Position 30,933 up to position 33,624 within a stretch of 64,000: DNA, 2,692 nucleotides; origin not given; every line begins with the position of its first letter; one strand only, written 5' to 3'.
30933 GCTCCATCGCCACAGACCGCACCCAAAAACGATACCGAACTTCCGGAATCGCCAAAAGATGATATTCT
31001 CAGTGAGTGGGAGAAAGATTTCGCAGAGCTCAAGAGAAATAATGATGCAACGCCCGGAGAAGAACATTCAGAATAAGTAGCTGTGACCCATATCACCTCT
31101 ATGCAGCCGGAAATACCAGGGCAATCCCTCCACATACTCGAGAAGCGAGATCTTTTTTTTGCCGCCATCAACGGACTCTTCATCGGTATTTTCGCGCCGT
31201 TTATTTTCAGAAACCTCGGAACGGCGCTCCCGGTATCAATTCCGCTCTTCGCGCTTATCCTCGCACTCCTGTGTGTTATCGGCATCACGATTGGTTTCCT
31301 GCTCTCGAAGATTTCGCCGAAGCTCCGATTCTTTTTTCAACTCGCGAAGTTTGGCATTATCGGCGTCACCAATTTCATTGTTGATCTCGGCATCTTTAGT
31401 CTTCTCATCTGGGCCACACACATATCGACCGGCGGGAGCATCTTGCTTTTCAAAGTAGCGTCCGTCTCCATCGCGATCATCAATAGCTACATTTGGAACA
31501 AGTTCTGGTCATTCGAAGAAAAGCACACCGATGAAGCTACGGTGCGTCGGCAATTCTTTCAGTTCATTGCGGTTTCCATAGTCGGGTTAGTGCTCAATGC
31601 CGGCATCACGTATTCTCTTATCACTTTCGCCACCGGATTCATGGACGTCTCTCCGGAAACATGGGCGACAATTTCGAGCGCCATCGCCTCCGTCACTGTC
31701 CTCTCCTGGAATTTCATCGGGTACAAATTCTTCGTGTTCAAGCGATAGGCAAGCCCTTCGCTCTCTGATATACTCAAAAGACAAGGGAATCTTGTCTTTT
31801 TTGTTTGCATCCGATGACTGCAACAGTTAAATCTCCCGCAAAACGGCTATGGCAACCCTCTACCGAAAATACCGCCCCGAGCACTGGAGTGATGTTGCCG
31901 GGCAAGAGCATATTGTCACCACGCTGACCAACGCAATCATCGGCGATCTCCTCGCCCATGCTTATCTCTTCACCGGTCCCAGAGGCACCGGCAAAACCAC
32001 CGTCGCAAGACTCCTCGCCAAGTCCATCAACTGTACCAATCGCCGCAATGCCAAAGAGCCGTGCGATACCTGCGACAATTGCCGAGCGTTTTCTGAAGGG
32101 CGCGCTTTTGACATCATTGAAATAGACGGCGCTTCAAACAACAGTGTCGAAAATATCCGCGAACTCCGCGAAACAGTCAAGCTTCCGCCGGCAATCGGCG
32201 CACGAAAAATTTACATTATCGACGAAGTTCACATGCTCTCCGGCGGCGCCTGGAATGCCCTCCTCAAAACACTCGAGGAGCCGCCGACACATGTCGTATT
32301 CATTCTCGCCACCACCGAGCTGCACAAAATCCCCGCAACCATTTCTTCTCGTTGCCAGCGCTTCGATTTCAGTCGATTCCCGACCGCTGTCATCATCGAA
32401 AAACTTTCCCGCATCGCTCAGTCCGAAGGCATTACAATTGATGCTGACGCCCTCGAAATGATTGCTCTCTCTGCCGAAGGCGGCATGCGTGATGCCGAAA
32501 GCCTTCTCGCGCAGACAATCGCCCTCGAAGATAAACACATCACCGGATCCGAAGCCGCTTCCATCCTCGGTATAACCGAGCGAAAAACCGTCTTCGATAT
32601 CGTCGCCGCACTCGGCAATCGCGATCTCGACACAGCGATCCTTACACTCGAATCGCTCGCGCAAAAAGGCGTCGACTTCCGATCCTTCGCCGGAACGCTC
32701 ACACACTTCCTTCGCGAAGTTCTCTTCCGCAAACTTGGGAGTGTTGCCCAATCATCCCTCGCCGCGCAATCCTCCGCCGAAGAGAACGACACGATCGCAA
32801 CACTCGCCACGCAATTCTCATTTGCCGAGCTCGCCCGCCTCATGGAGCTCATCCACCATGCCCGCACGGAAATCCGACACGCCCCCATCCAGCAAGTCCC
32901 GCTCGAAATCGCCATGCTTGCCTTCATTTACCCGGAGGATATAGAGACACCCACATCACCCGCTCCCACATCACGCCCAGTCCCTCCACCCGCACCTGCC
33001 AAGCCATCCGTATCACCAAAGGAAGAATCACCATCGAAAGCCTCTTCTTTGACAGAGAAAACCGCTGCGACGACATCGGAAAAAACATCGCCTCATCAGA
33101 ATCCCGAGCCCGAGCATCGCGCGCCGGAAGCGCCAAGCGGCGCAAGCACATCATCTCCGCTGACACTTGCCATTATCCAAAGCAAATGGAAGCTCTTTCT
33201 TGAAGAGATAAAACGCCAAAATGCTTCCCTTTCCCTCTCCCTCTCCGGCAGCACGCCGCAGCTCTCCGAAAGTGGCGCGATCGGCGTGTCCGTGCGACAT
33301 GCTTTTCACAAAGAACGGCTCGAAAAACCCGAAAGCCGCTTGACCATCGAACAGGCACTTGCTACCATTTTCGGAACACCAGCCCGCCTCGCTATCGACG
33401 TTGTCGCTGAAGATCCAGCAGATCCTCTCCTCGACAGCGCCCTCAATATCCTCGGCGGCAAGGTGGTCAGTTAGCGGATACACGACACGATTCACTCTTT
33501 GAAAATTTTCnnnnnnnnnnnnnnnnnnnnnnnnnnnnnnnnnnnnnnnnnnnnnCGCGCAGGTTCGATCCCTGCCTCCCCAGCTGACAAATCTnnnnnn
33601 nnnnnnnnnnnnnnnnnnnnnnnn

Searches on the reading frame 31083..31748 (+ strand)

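Call 79: search_protein_families(library=pfam, proteins=[window:31083-31748:+], max_evalue=0.001)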
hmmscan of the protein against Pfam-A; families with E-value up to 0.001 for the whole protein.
window:31083-31748:+ (221 aa): 1 family
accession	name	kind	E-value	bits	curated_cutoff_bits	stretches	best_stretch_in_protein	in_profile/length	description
PF04138.20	GtrA_DPMS_TM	-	2.3e-20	73.4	26.1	1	89-219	1-117/117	GtrA/DPMS, transmembrane domain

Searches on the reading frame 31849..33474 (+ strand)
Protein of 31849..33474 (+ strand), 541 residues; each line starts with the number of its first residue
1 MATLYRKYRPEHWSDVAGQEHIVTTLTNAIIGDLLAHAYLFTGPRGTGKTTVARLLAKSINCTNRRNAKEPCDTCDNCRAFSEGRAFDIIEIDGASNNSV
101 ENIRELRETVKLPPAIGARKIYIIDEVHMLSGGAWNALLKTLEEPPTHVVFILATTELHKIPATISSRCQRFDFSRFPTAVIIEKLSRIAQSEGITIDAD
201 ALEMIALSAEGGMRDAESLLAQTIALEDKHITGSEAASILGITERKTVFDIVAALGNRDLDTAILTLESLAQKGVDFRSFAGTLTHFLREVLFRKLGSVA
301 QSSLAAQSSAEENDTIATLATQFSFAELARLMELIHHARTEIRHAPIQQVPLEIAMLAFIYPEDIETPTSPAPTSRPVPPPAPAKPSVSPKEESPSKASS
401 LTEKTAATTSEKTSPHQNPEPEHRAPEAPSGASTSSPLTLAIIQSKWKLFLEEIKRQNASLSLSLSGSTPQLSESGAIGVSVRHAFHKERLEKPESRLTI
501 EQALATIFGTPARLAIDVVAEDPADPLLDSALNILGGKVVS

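Call 79: search_protein_families(library=pfam, proteins=[window:31849-33474:+], max_evalue=0.001)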
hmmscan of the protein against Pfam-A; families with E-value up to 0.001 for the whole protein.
window:31849-33474:+ (541 aa): 14 families
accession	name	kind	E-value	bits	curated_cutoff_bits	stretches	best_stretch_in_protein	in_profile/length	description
PF13177.12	DNA_pol3_delta2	-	3.2e-44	151.2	27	1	18-176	1-159/161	DNA polymerase III, delta subunit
PF12169.13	DNA_pol3_gamma3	-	3.2e-17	63.1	24.4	1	234-369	4-137/143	DNA polymerase III subunits gamma and tau domain III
PF00004.35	AAA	-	4.9e-13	50.1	21.2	1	40-172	2-126/131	ATPase family associated with various cellular activities (AAA)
PF22608.2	DNAX_ATPase_lid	-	1.5e-11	44.3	27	1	182-226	2-46/49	DNA polymerase III clamp loader subunit, ATPase lid domain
PF13401.12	AAA_22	-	1.4e-07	32.4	27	1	39-157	8-125/130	AAA domain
PF21960.2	RCF1-5-like_lid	-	2.7e-06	27.7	27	0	185-216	2-34/43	RCF1/5-like, AAA+ ATPase lid domain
PF07728.20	AAA_5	-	6.3e-06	26.7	22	1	40-148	3-96/139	AAA domain (dynein-related subfamily)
PF13604.12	AAA_30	-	9.7e-06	25.9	27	1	39-152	21-122/191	AAA domain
PF13191.12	AAA_16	-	1.1e-05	26.5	32.6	0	20-91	6-83/167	AAA ATPase domain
PF13173.12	AAA_14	-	2e-05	25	27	1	38-157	4-99/129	AAA domain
PF05496.18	RuvB_N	-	5.1e-05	23.5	27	0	9-66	2-63/159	Holliday junction DNA helicase RuvB P-loop domain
PF20964.2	DnaX_C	-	0.00015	22.1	26.2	0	435-518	4-87/113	DNA polymerase III subunit tau, C-terminal domain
PF03215.21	Rad17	-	0.00018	21.9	23.8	1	5-67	10-76/186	Rad17 P-loop domain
PF01078.27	Mg_chelatase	-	0.00041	20.2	20.3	1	13-61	2-47/207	Magnesium chelatase, subunit ChlI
